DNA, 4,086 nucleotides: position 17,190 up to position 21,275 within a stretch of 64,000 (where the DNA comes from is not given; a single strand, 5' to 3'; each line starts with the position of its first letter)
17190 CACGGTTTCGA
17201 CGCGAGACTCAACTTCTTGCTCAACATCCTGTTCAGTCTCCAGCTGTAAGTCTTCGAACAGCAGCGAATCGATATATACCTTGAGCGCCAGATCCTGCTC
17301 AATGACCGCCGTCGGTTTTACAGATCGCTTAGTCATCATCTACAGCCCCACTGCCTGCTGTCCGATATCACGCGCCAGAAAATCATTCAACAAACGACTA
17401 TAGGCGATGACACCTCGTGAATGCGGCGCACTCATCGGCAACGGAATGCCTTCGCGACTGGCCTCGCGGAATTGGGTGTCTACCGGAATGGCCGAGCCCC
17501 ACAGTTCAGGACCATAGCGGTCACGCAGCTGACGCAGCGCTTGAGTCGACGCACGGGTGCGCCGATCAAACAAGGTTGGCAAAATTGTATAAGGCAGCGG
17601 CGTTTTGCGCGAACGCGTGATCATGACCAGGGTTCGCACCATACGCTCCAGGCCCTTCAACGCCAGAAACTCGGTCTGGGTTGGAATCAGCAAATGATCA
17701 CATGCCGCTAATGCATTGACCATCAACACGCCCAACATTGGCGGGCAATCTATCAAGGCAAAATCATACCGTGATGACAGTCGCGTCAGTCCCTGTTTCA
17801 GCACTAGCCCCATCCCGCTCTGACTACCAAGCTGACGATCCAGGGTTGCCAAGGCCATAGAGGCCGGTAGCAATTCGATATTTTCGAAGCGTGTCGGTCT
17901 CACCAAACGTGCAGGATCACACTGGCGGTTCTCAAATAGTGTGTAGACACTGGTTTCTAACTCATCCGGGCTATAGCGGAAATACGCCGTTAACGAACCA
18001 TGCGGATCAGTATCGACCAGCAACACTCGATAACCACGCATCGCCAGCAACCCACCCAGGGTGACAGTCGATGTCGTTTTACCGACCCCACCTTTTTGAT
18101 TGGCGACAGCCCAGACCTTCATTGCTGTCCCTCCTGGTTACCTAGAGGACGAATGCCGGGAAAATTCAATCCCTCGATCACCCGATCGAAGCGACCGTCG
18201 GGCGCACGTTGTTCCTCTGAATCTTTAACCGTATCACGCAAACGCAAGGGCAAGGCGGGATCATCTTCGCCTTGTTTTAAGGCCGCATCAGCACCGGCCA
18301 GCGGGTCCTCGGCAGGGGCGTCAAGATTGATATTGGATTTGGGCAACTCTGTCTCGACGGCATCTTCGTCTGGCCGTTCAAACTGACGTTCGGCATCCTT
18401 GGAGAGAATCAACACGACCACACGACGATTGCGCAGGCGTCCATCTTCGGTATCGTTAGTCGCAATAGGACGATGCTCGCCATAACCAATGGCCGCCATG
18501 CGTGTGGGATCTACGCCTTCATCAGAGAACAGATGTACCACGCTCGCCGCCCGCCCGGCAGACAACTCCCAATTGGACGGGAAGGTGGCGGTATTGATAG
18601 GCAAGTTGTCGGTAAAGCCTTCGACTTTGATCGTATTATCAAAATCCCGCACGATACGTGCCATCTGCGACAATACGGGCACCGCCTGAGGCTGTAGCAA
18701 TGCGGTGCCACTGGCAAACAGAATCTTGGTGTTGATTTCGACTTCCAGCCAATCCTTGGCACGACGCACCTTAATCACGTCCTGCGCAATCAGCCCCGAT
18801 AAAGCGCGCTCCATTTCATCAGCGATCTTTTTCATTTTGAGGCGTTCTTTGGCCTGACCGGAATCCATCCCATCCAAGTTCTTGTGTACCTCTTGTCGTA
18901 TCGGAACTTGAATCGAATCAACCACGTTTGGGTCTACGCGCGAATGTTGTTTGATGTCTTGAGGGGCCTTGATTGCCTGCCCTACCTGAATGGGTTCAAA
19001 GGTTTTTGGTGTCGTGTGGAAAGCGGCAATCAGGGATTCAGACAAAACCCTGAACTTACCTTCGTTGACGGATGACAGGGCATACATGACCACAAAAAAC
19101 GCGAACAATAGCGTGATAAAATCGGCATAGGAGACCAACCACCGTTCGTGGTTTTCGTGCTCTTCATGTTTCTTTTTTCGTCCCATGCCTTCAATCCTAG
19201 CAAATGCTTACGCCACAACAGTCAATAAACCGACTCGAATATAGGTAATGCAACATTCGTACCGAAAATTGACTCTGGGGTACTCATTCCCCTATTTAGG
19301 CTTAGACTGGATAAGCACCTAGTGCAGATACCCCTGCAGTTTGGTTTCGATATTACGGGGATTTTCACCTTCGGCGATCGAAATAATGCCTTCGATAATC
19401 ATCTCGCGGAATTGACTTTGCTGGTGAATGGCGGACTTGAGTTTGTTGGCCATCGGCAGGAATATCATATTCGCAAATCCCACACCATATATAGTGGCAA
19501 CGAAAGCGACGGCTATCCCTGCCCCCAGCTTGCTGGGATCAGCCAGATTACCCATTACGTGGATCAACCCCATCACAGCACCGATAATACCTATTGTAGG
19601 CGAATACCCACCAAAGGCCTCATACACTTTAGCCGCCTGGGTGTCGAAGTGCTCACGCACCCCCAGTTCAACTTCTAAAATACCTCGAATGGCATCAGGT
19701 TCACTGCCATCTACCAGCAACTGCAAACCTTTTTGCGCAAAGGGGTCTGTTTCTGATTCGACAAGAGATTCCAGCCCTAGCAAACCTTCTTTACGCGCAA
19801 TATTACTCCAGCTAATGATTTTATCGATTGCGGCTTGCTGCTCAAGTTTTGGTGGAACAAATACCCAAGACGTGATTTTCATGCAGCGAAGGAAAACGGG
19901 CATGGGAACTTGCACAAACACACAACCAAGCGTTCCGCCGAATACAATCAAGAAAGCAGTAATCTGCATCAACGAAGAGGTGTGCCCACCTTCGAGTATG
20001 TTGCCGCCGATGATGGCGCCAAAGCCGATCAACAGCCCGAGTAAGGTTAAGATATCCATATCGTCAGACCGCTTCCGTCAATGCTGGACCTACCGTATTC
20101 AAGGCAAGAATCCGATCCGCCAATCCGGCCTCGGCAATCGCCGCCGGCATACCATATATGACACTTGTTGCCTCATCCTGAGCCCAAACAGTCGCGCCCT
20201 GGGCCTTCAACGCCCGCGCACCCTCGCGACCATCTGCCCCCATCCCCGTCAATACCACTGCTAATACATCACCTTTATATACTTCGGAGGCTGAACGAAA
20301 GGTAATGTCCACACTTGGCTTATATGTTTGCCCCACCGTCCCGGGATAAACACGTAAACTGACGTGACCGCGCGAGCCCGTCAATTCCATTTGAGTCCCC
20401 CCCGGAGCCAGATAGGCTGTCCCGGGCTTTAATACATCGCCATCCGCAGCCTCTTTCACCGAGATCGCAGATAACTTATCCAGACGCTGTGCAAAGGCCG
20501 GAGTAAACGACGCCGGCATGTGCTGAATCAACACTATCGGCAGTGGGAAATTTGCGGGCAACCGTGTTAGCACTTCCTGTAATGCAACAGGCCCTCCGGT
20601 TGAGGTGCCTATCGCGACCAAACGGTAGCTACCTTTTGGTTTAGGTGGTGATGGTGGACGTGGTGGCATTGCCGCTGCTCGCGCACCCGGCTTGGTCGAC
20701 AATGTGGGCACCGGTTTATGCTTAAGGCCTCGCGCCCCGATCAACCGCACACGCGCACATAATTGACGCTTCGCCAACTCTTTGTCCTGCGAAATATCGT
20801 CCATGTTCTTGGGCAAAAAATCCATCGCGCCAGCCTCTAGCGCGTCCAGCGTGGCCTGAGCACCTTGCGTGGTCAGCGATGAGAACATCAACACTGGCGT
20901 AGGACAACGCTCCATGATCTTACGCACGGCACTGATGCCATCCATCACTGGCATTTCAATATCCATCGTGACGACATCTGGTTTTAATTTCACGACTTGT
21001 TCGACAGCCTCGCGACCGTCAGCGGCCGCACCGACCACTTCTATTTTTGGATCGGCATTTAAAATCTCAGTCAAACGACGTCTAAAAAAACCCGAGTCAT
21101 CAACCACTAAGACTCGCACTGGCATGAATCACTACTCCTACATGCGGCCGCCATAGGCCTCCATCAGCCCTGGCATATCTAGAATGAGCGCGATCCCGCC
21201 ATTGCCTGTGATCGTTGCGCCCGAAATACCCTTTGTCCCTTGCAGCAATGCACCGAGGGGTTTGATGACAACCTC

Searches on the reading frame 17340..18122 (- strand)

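Call 6: search_protein_families(library=pfam, proteins=[window:17340-18122:-], max_evalue=0.00001)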
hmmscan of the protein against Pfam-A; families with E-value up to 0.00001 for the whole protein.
window:17340-18122:- (260 aa): 7 families
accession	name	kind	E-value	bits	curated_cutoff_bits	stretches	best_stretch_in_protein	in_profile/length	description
PF13614.12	AAA_31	-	1.1e-46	159.4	27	1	1-172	1-171/177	AAA domain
PF01656.29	CbiA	-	8.3e-22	77.9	25.4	1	5-228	2-125/125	CobQ/CobB/MinD/ParA nucleotide binding domain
PF10609.15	ParA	-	8.6e-10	38.9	27.1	1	3-244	5-241/246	NUBPL iron-transfer P-loop NTPase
PF06564.18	CBP_BcsQ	-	2.8e-09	37.3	21.3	1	1-146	1-143/234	Cellulose biosynthesis protein BcsQ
PF02374.21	ArsA_ATPase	-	1.1e-07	31.8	24.3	1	9-65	8-64/305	Anion-transporting ATPase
PF09140.17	MipZ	-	1.5e-07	31.5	20.7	1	5-158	4-139/262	ATPase MipZ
PF07015.17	VirC1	-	4e-06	26.8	24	0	1-47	1-47/231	VirC1 protein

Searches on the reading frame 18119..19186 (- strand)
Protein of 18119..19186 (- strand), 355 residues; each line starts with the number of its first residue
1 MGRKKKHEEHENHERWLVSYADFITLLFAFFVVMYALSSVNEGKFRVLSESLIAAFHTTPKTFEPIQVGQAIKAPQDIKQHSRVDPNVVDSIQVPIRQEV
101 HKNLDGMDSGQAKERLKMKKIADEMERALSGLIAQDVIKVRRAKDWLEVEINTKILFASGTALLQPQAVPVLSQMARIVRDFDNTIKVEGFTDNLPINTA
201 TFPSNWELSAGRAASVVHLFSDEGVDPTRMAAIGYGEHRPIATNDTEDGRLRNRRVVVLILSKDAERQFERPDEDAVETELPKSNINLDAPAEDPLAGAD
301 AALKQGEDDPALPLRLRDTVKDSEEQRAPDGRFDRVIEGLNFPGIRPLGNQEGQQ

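Call 6: search_protein_families(library=pfam, proteins=[window:18119-19186:-], max_evalue=0.00001)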
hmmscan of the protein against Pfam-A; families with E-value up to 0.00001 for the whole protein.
window:18119-19186:- (355 aa): 2 families
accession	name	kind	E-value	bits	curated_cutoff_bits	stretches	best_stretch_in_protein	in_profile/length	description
PF13677.11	MotB_plug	-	1.8e-23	82.3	24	1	3-56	1-58/58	Membrane MotB of proton-channel complex MotA/MotB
PF00691.25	OmpA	-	6e-17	62.2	27.2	1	156-254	1-98/98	OmpA family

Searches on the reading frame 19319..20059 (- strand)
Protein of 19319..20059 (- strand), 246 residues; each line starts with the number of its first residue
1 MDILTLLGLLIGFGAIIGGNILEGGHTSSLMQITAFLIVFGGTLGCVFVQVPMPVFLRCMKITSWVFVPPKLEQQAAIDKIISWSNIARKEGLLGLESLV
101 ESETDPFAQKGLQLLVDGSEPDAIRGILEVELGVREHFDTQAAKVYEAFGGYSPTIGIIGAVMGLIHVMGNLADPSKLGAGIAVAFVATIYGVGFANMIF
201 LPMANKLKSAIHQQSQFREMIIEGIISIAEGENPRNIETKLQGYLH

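Call 6: search_protein_families(library=pfam, proteins=[window:19319-20059:-], max_evalue=0.00001)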
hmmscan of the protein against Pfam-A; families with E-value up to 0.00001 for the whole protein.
window:19319-20059:- (246 aa): 2 families
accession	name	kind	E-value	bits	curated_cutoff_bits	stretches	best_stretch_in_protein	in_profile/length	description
PF01618.21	MotA_ExbB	-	1.5e-31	109.2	22.9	1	102-219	4-126/127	MotA/TolQ/ExbB proton channel family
PF20560.3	MotA_N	-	3.9e-09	37.1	27.3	1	7-89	2-85/91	Motility protein A N-terminal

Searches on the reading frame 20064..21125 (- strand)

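Call 6: search_protein_families(library=pfam, proteins=[window:20064-21125:-], max_evalue=0.00001)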
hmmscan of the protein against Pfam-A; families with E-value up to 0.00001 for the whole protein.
window:20064-21125:- (353 aa): 2 families
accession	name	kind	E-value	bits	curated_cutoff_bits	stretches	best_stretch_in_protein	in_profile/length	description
PF01339.22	CheB_methylest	-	3.9e-66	222.5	24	1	170-348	1-173/174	CheB methylesterase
PF00072.30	Response_reg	-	5.1e-23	81.8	30.2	1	5-110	1-103/111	Response regulator receiver domain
